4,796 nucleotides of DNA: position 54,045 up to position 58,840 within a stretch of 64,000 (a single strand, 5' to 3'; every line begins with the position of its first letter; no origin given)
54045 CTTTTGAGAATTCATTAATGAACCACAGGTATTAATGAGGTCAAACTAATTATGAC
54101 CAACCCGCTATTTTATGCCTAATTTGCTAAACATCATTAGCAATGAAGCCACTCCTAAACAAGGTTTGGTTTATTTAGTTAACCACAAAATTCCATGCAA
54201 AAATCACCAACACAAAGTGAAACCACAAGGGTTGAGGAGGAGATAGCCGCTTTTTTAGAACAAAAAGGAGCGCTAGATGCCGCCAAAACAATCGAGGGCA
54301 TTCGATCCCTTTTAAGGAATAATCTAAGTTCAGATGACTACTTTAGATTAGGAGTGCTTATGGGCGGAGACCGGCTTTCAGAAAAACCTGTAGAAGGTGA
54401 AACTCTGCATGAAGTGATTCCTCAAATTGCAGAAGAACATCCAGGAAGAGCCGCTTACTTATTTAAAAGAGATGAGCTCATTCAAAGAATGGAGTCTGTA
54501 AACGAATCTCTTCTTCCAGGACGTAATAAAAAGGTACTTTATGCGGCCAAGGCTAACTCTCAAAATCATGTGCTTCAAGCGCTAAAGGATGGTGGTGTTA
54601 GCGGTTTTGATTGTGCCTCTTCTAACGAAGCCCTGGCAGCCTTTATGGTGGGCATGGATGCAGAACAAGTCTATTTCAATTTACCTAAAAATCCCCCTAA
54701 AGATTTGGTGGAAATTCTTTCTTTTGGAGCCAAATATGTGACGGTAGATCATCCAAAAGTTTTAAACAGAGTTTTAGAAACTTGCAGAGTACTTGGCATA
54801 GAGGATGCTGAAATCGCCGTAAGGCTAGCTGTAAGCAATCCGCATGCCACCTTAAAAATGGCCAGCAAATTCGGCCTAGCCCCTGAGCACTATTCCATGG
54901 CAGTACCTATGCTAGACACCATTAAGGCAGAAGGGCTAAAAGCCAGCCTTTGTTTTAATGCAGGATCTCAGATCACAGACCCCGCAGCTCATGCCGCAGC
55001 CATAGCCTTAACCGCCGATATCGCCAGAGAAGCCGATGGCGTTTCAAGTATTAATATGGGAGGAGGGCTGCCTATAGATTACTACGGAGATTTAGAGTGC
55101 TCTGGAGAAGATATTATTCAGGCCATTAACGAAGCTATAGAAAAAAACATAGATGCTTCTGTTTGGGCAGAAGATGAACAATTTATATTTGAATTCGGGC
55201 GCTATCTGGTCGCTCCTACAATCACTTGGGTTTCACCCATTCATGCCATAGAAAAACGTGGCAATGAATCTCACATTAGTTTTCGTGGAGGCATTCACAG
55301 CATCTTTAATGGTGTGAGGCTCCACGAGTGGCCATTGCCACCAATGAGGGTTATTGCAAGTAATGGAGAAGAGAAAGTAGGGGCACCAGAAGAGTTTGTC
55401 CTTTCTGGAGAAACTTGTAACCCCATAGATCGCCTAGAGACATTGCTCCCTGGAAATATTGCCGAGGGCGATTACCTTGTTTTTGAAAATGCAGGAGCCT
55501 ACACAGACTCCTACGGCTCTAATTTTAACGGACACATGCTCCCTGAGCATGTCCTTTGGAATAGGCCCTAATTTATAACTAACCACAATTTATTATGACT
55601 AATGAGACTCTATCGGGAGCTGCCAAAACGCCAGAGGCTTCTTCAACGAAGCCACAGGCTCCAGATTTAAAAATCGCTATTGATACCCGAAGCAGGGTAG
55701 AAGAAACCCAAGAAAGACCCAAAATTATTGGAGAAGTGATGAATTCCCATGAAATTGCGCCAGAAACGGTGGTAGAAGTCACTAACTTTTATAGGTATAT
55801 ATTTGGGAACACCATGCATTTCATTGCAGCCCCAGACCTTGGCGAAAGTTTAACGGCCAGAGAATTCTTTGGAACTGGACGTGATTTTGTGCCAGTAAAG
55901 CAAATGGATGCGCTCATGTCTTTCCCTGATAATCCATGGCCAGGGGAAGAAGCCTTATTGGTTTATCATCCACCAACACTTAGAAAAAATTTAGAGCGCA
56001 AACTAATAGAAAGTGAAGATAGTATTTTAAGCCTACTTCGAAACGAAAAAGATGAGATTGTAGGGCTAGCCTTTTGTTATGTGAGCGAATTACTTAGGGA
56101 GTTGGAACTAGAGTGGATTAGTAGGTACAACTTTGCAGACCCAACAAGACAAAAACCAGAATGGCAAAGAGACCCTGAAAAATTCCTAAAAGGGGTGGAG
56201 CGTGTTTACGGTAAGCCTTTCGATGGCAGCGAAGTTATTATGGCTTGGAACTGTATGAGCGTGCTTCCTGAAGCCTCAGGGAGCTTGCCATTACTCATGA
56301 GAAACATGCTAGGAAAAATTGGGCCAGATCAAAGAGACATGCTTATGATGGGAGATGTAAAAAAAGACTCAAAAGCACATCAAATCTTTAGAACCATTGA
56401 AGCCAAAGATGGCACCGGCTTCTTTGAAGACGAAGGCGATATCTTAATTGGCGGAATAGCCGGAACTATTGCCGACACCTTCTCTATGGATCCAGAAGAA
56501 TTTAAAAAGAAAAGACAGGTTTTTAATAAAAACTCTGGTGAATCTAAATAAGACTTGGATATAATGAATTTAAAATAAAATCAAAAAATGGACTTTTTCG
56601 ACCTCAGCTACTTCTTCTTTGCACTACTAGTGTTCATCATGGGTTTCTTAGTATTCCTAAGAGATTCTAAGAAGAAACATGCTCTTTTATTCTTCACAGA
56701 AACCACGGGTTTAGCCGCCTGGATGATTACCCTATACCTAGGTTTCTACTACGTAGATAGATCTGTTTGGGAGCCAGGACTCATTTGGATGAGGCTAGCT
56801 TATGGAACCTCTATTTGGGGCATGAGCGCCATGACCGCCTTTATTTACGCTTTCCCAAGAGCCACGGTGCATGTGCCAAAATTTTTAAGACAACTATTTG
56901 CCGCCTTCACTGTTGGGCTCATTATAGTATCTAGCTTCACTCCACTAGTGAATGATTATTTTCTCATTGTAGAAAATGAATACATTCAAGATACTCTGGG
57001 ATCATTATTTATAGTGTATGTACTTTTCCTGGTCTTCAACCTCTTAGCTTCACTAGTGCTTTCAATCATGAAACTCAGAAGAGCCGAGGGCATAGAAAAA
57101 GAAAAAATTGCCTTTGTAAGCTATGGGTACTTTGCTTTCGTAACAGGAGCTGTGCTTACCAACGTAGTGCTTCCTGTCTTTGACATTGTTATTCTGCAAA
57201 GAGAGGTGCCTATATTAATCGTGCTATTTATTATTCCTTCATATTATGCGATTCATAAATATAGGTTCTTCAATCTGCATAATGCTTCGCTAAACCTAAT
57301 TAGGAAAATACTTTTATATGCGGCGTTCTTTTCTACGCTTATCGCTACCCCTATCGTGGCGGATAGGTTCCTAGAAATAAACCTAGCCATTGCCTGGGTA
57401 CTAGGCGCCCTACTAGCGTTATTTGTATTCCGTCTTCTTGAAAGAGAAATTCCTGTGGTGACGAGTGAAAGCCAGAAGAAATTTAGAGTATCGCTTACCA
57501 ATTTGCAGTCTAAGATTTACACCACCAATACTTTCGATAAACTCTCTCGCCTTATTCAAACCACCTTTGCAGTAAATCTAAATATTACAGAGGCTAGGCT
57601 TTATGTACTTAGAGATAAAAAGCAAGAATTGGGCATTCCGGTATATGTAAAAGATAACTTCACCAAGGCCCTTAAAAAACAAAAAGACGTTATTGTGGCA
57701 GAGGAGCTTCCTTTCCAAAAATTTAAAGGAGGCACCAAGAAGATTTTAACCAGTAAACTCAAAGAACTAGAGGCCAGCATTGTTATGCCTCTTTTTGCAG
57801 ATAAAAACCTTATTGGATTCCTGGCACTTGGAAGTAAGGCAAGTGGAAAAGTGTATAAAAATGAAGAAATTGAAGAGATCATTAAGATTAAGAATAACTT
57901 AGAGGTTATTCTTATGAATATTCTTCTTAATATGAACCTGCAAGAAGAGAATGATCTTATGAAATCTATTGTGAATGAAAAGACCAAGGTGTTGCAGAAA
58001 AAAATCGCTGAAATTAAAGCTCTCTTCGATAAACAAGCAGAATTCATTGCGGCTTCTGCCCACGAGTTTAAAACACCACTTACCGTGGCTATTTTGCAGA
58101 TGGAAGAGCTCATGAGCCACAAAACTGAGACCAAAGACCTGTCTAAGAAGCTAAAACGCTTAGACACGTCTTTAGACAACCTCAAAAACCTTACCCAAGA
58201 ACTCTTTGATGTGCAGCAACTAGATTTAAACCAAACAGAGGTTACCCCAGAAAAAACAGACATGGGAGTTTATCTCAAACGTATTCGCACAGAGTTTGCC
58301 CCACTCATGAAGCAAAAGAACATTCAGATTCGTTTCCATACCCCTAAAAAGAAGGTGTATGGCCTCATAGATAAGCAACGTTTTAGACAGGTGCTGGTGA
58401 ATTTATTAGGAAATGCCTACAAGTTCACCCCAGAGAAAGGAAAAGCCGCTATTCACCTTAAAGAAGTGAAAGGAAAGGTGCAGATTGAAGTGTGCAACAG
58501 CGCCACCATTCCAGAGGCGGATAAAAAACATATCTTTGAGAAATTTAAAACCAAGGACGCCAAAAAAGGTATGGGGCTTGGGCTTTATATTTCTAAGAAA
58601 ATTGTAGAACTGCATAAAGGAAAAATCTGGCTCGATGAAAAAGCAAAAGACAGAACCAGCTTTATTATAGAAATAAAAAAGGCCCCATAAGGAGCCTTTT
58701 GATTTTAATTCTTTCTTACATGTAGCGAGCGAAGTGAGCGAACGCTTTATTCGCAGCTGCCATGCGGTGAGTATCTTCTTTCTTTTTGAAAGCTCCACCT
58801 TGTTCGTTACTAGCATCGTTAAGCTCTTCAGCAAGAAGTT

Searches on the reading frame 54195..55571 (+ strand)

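Call 29: search_protein_families(library=pfam, proteins=[window:54195-55571:+], max_evalue=0.001)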
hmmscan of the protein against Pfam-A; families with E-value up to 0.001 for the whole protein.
window:54195-55571:+ (458 aa): 2 families
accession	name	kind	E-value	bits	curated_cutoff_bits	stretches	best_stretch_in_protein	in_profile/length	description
PF02784.22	Orn_Arg_deC_N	-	2.7e-29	102.7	23.4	1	93-340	2-247/247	Pyridoxal-dependent decarboxylase, pyridoxal binding domain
PF00278.28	Orn_DAP_Arg_deC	-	1e-05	26.1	23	1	342-434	7-95/95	Pyridoxal-dependent decarboxylase, C-terminal sheet domain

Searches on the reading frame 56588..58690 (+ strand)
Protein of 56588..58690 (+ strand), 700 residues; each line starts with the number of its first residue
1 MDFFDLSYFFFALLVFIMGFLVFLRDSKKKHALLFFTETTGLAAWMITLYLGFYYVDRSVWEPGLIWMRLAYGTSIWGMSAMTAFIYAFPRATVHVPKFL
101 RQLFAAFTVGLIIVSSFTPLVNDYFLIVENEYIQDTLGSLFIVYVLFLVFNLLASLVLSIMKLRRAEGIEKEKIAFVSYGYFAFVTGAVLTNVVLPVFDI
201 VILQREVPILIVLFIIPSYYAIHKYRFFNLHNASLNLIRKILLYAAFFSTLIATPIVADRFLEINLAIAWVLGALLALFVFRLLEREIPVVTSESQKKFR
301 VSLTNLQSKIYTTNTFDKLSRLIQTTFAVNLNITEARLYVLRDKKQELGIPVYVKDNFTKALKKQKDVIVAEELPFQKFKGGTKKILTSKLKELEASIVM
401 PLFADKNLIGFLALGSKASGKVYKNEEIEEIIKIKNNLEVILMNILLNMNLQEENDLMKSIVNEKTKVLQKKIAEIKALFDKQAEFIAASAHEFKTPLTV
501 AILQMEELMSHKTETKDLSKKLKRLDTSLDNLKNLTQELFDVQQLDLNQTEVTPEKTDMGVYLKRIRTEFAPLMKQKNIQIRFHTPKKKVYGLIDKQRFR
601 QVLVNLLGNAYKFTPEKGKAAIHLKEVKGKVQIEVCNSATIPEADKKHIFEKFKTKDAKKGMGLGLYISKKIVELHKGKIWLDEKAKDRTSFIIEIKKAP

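Call 29: search_protein_families(library=pfam, proteins=[window:56588-58690:+], max_evalue=0.001)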
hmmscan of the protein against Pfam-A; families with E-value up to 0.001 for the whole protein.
window:56588-58690:+ (700 aa): 2 families
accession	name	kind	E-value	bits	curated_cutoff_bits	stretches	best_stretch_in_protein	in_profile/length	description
PF02518.31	HATPase_c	-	5.6e-21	75.5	26.4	1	595-698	2-109/111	Histidine kinase-, DNA gyrase B-, and HSP90-like ATPase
PF00512.31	HisKA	-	2.7e-08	34.2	26.9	1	483-546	2-64/66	His Kinase A (phospho-acceptor) domain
